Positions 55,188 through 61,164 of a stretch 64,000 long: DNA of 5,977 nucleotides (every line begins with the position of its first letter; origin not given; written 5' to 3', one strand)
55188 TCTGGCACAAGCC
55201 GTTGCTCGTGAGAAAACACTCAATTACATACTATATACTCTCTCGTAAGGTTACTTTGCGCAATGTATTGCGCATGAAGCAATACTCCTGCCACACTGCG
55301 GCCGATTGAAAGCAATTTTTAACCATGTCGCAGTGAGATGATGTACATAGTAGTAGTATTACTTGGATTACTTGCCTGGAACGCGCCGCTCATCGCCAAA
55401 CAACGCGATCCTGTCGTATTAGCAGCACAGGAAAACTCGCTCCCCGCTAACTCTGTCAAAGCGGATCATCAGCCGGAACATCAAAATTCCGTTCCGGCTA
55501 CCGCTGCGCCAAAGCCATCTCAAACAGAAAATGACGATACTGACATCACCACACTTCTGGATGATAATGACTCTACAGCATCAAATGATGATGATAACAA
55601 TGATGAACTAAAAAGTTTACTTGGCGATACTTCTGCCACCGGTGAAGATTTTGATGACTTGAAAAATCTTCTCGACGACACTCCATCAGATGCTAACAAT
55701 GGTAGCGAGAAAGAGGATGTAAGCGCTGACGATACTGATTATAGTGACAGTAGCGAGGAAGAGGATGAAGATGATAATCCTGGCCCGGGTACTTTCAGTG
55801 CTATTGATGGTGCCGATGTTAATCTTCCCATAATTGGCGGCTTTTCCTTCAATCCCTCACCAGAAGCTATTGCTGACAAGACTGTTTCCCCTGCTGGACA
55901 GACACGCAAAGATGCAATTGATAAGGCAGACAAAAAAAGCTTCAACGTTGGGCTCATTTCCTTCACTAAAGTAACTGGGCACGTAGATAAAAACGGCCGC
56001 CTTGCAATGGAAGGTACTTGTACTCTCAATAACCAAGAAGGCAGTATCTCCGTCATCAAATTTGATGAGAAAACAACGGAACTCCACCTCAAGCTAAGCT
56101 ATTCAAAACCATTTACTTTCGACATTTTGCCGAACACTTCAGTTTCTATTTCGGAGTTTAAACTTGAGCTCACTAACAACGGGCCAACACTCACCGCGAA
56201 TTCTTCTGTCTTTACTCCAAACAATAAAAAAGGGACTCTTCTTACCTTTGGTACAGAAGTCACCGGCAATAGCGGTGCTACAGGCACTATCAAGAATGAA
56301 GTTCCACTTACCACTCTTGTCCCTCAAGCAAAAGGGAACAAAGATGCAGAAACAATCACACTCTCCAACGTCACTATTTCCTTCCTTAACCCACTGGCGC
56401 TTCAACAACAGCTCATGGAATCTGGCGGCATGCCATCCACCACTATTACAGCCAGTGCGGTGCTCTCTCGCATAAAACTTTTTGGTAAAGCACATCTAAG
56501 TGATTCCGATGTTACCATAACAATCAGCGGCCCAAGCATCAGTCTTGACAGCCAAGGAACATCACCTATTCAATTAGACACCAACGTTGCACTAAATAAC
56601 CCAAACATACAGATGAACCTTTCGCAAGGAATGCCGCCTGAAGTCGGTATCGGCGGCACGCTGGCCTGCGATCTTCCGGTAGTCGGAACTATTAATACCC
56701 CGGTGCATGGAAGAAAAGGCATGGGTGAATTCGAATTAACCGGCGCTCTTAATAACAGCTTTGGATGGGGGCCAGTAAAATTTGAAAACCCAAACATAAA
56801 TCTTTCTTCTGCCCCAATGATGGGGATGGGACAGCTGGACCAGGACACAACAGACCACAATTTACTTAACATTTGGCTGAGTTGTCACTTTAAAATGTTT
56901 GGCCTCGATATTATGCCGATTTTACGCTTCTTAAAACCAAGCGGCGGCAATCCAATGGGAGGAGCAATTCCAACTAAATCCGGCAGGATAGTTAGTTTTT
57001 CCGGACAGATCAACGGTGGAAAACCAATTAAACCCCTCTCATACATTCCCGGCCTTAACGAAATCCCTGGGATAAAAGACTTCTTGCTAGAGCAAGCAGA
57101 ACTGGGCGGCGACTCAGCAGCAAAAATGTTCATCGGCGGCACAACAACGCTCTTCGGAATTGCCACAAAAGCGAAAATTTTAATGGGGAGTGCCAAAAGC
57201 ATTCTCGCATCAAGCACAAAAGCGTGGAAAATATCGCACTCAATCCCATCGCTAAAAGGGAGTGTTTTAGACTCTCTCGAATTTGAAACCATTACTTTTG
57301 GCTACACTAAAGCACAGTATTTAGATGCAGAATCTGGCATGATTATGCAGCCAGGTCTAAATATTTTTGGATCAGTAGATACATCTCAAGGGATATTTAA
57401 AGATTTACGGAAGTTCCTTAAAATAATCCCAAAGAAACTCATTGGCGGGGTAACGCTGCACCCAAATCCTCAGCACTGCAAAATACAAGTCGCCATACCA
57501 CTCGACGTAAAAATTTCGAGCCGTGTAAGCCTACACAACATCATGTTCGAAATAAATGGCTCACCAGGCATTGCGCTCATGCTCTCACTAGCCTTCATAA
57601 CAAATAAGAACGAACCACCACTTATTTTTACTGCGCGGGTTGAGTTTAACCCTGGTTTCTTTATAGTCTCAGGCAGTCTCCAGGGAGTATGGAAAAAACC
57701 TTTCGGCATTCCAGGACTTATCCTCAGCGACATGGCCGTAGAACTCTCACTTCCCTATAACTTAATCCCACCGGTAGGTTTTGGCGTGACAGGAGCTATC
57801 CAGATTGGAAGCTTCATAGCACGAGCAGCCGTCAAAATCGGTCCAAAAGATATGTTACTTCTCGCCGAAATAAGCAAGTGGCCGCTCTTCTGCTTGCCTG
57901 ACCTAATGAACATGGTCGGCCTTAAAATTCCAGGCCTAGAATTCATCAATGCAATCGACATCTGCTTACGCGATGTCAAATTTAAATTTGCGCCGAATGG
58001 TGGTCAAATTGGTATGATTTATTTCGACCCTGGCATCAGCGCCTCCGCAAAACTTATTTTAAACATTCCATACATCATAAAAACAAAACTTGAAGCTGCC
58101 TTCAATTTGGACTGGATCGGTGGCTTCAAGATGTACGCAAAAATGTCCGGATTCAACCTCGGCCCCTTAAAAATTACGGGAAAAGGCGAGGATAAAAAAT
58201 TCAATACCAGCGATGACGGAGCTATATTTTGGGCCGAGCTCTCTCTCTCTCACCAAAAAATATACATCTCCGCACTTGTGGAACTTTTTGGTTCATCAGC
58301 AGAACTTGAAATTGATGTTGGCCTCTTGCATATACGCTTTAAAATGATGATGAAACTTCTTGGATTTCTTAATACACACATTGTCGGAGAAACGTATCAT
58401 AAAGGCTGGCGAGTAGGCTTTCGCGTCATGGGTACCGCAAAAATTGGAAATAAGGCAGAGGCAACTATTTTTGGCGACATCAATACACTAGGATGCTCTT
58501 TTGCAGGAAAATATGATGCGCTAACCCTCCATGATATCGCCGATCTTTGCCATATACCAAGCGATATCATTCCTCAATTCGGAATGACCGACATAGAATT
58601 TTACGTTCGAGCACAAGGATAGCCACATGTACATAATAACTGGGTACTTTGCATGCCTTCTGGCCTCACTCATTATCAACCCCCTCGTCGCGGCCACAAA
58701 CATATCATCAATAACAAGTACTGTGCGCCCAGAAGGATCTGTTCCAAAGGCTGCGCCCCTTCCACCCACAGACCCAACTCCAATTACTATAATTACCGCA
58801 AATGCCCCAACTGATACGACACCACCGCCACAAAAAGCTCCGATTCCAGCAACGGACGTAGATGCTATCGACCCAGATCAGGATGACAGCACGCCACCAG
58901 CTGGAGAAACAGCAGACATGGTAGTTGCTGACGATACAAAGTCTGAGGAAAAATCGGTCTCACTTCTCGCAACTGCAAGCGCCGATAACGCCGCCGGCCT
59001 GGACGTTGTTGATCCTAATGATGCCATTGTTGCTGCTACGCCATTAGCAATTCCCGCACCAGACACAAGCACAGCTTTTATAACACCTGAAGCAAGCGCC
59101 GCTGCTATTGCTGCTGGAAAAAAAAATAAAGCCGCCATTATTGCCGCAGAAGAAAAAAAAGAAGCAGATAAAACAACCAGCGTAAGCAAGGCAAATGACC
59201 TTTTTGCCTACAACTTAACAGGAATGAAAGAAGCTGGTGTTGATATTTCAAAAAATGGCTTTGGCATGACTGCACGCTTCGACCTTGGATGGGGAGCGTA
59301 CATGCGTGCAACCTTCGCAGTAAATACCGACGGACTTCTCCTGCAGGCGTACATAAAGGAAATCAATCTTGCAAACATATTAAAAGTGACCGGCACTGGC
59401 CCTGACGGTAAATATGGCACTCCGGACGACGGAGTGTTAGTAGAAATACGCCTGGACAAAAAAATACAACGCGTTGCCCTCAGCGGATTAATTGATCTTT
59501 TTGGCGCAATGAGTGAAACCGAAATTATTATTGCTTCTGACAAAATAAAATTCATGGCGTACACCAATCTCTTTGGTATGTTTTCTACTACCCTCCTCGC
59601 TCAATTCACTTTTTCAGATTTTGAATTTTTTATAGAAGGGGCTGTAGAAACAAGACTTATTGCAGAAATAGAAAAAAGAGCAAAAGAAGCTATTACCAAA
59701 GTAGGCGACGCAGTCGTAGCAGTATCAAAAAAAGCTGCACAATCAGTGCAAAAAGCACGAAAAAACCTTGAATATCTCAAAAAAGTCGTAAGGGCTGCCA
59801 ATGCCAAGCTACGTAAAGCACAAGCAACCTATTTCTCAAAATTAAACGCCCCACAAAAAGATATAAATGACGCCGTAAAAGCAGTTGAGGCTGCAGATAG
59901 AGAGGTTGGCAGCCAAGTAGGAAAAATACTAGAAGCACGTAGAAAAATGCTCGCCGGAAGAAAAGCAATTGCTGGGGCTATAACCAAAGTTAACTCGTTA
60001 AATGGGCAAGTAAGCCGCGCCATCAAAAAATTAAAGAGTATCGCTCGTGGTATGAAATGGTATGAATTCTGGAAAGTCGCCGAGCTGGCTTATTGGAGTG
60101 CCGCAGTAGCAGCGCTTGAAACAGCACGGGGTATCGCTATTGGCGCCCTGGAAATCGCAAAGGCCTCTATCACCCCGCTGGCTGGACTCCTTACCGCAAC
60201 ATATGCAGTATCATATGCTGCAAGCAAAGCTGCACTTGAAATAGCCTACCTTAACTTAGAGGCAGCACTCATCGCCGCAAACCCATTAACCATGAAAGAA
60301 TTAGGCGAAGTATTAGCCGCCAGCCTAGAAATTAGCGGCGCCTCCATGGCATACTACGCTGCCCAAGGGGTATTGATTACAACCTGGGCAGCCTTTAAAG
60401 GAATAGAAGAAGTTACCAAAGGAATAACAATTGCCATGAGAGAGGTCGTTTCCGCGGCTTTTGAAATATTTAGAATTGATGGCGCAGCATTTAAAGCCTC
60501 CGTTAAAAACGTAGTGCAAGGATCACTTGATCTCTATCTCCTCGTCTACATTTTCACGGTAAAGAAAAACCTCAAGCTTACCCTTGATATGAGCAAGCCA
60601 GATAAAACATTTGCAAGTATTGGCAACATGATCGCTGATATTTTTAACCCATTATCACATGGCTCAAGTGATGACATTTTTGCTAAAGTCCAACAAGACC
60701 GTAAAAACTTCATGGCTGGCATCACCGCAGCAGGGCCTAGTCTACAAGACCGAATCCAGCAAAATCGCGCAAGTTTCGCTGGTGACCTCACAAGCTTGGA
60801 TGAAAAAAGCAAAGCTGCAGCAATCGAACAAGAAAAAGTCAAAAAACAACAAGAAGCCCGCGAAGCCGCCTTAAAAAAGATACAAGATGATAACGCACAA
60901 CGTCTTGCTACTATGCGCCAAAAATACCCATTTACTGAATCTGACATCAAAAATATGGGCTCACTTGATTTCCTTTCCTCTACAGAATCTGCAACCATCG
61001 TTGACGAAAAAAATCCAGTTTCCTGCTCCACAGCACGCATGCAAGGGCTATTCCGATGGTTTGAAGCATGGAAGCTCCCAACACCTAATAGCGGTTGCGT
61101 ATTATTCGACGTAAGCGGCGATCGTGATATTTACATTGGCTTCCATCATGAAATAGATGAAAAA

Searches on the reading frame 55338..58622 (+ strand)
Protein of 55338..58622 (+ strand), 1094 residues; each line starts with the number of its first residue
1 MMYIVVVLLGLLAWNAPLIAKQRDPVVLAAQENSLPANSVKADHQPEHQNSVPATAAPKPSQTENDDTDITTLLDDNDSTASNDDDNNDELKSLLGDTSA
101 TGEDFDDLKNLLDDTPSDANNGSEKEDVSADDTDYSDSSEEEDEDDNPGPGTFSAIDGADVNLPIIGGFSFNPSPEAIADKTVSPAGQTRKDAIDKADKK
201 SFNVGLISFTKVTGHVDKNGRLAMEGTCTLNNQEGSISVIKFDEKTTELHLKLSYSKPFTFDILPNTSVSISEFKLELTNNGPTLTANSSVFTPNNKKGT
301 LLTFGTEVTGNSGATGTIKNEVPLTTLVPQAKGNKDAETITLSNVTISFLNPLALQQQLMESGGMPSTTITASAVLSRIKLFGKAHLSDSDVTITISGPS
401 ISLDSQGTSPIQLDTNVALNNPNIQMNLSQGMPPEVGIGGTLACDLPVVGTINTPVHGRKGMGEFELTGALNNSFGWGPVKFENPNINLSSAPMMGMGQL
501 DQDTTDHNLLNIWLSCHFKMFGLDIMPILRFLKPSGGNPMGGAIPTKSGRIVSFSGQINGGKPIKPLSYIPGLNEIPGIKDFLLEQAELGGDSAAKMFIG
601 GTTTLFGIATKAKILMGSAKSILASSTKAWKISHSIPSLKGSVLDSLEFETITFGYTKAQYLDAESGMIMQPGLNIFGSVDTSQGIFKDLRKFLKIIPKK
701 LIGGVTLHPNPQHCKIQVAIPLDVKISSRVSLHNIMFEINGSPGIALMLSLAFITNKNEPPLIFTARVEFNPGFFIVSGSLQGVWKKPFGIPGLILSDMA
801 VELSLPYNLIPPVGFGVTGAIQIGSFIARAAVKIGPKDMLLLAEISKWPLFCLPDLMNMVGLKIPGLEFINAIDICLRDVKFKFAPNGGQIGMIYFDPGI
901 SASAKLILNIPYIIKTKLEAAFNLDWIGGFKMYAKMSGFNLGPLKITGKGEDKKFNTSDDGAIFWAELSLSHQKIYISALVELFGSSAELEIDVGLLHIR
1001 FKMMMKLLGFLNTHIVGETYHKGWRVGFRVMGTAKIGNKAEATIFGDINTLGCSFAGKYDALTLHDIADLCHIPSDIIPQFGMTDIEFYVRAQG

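Call 4: search_protein_families(library=pfam, proteins=[window:55338-58622:+], max_evalue=1)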
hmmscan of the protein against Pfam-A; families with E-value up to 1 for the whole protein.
window:55338-58622:+ (1094 aa): 0 families

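Call 7: search_protein_families(library=ncbifam, proteins=[window:55338-58622:+], max_evalue=0.00001)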
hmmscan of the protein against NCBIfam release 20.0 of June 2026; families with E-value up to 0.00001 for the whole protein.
window:55338-58622:+ (1094 aa): 0 families

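Call 72: find_encoding_contigs(protein=window:55338-58622:+, flank=10000, max_places=4)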
Protein window:55338-58622:+ (1094 aa): no gene with exactly this product is on record in the collection.
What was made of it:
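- Tried and rejected: Window's own contig: the exact look-up from the first ATG at 55338 failed (call 72).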

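Call 73: find_encoding_contigs(protein=window:55341-58622:+, flank=10000, max_places=4)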
Protein window:55341-58622:+ (1093 aa): 1 contig read that carries it; 1 place shown.
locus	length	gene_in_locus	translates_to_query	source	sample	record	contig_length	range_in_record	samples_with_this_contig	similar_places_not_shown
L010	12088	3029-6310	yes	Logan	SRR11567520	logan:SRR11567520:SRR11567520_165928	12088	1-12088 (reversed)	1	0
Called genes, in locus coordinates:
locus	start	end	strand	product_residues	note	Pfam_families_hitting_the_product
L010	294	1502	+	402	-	-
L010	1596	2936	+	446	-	PF05697:Trigger_N (weak)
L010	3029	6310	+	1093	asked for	-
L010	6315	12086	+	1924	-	?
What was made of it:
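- Tried and rejected: From the second ATG at 55341 it succeeded (call 73), but that contig ends within unit 7, so units 8-9 remain inferred.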

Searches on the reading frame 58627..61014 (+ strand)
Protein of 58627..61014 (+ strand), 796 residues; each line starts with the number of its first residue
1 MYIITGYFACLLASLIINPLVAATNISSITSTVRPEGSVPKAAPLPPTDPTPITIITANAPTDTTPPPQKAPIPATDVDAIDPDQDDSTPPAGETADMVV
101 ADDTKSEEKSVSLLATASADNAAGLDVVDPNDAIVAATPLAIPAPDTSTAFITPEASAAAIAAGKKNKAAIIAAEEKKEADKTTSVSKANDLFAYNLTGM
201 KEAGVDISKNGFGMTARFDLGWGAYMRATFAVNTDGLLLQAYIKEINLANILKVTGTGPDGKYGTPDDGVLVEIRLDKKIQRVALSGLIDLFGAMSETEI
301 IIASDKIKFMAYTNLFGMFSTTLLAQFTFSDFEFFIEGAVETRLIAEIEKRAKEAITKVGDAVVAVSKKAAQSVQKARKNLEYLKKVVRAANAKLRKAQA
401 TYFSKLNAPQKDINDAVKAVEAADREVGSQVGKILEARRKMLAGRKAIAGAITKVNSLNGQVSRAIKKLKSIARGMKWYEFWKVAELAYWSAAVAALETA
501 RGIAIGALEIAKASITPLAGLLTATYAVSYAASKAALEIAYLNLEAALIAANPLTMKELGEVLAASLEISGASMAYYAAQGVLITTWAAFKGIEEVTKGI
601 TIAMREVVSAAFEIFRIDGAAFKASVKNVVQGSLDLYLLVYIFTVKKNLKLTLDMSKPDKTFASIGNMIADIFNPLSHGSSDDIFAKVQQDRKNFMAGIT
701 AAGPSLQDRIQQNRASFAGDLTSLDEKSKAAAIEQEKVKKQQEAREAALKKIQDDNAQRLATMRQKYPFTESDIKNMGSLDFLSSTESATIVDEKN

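Call 30: search_solved_structures(query=window:58627-61014:+, max_evalue=1)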
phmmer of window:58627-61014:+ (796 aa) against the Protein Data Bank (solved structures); distinct sequences matched with E-value up to 1: 2.
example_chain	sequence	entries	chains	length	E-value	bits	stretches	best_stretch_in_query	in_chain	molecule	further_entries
6d46_A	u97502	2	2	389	0.28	12.7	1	284-386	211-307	Beta sliding clamp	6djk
9tlw_A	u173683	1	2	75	0.82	11.2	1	704-763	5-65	Sc-apCC-2-MCL-1-4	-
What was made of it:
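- There is no match to any solved toxin (call 30).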
